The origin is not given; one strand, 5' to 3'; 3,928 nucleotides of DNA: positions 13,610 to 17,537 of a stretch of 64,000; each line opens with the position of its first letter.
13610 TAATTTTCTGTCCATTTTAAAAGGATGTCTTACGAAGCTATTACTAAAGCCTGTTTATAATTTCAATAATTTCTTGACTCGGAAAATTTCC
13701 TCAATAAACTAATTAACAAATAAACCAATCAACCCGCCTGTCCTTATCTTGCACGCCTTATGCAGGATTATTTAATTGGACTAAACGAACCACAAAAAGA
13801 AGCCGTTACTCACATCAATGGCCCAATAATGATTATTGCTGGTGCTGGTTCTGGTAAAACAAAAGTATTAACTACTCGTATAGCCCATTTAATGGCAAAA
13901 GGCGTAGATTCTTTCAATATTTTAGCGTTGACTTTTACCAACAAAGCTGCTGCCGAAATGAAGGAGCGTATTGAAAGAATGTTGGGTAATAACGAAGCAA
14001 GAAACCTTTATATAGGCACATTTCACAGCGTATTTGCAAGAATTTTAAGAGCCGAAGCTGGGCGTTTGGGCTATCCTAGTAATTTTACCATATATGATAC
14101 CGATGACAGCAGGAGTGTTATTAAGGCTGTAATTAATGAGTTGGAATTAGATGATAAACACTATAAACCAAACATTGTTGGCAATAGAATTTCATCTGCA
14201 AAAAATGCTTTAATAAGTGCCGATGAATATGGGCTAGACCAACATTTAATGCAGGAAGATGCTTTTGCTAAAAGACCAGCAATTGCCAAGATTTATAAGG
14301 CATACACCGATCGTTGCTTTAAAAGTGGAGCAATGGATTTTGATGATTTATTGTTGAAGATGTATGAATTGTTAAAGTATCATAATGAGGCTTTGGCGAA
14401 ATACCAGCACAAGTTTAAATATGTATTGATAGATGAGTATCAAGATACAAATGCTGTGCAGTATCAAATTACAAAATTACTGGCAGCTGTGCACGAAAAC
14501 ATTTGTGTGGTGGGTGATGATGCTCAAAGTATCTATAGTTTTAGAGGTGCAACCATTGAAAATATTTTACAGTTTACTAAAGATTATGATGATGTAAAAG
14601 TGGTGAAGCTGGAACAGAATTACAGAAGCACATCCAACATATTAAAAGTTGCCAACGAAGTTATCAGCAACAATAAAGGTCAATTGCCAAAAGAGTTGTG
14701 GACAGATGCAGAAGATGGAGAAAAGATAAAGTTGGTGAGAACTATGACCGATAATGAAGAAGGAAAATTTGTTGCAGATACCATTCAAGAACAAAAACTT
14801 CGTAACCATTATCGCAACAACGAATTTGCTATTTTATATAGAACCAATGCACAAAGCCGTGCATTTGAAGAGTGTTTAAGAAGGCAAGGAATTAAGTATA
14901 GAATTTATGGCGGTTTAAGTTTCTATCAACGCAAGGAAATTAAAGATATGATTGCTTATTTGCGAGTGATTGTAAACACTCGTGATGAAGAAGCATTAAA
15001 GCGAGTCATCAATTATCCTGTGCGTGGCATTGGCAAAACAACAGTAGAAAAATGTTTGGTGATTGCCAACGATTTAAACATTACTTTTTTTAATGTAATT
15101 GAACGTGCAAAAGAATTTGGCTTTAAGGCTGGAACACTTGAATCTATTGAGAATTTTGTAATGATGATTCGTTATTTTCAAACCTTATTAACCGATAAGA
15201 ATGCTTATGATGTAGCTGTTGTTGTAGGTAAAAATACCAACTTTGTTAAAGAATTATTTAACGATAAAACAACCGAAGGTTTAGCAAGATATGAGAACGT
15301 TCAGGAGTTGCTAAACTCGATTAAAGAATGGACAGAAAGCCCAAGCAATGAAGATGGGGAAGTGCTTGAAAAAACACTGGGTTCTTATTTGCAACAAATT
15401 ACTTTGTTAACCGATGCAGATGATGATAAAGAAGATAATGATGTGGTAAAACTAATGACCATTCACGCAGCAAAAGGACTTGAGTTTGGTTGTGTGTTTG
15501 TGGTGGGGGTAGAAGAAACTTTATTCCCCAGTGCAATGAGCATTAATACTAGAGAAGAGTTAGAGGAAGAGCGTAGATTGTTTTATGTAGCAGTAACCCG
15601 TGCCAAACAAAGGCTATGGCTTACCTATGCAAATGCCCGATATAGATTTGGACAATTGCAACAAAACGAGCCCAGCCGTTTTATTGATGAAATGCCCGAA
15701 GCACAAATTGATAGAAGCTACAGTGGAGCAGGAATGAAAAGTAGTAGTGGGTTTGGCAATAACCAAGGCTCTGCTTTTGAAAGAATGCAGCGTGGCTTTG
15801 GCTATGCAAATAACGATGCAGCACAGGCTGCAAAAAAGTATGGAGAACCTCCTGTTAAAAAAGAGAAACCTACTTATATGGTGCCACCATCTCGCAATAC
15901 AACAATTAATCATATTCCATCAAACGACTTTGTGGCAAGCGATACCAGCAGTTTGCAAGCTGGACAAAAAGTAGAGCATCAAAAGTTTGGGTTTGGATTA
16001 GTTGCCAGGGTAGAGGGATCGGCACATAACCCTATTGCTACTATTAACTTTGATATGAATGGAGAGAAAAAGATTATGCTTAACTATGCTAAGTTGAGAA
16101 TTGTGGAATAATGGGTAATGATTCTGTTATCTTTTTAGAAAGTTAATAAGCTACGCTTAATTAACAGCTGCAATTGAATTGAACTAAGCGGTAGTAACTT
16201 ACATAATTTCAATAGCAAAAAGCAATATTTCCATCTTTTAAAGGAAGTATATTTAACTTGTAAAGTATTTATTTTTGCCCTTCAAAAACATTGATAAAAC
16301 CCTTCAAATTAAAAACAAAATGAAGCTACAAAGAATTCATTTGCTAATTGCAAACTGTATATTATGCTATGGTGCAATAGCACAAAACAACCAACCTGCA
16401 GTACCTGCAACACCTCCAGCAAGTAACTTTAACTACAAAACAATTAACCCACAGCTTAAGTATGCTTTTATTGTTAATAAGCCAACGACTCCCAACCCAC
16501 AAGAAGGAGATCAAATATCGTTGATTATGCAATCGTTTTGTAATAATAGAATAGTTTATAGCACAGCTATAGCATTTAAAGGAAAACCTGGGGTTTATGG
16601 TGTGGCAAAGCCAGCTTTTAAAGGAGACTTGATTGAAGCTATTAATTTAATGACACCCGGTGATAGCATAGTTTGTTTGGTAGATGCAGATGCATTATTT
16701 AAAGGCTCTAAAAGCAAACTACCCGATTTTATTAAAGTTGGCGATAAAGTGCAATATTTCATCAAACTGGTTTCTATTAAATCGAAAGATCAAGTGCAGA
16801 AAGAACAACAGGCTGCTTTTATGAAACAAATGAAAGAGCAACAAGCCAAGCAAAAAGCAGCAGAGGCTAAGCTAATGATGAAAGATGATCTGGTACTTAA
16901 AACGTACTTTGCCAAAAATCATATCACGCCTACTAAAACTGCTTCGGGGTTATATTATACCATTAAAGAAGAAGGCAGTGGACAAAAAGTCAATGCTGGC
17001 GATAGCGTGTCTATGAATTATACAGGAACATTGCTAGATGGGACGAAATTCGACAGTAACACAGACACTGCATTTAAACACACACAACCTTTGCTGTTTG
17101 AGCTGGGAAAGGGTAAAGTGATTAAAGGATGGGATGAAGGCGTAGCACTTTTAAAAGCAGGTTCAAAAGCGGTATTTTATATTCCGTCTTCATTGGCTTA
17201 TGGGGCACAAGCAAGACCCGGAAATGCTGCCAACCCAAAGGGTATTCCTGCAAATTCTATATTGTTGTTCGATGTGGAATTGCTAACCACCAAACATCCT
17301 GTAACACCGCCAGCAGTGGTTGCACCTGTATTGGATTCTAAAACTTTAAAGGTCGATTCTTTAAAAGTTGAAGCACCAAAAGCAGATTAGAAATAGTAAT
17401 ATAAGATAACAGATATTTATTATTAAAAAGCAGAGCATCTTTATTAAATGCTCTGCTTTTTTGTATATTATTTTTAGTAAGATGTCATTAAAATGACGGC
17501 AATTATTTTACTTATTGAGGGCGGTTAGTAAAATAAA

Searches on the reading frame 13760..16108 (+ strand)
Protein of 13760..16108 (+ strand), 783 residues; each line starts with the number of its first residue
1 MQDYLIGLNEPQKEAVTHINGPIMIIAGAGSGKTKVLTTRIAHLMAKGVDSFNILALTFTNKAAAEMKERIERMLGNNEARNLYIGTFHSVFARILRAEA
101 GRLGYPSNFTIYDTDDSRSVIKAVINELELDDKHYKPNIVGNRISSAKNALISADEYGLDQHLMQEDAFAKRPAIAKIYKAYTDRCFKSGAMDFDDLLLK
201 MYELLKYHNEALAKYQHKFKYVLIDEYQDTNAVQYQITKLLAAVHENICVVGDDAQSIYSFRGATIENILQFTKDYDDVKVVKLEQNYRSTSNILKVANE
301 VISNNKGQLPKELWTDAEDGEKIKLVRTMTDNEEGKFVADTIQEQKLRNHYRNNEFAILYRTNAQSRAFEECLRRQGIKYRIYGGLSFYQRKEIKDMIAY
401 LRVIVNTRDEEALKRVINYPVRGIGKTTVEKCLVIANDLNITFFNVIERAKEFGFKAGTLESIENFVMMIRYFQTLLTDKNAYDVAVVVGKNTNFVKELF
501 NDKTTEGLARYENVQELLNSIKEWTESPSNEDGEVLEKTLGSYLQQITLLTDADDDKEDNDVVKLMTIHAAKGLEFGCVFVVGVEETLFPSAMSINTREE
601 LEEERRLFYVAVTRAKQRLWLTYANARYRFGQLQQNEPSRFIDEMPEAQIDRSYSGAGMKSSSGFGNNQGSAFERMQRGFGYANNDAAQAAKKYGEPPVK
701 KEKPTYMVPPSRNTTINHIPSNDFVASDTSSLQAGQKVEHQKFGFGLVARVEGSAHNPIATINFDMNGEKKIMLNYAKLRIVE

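Call 75: search_protein_families(library=pfam, proteins=[window:13760-16108:+], max_evalue=0.00001)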
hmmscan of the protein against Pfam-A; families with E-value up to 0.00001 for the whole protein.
window:13760-16108:+ (783 aa): 8 families
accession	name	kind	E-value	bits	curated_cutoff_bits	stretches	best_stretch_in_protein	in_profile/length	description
PF00580.27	UvrD-helicase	-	1.9e-88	297.1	23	1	8-276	1-270/271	UvrD/REP helicase N-terminal domain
PF13361.12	UvrD_C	-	2.3e-79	267.8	25.6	1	282-625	1-349/350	UvrD-like helicase C-terminal domain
PF13245.12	AAA_19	-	6.1e-24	85.1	25.1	1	12-262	1-134/134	AAA domain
PF13538.12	UvrD_C_2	-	2.6e-12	46.9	27.4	1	565-622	4-52/52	UvrD-like helicase C-terminal domain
PF01443.25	Viral_helicase1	-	6.5e-10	39.6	21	0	504-619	123-224/228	Viral superfamily 1 RNA helicase core domain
PF13604.12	AAA_30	-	1.2e-09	38.6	27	0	8-71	2-66/191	AAA domain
PF13087.12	AAA_12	-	5.7e-07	29.7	27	0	539-621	114-190/195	AAA domain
PF21196.3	PcrA_UvrD_tudor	-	7e-07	29.4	23.9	1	735-777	2-44/48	PcrA/UvrD tudor domain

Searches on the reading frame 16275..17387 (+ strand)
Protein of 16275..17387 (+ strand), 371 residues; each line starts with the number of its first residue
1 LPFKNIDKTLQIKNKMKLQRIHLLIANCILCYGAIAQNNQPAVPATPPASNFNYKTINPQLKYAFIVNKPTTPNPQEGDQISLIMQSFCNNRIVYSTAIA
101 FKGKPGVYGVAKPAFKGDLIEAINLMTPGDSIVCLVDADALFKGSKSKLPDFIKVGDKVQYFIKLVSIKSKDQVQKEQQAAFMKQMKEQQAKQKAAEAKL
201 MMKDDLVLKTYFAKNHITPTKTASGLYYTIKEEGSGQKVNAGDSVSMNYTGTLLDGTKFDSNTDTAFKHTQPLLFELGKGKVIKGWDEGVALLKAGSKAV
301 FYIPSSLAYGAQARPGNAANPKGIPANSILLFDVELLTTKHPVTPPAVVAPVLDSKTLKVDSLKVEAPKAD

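Call 75: search_protein_families(library=pfam, proteins=[window:16275-17387:+], max_evalue=0.00001)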
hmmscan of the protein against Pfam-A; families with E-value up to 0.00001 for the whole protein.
window:16275-17387:+ (371 aa): 1 family
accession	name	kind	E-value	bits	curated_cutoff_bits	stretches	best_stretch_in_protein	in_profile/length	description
PF00254.34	FKBP_C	-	1.4e-28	99.5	21.1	1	237-337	3-94/94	FKBP-type peptidyl-prolyl cis-trans isomerase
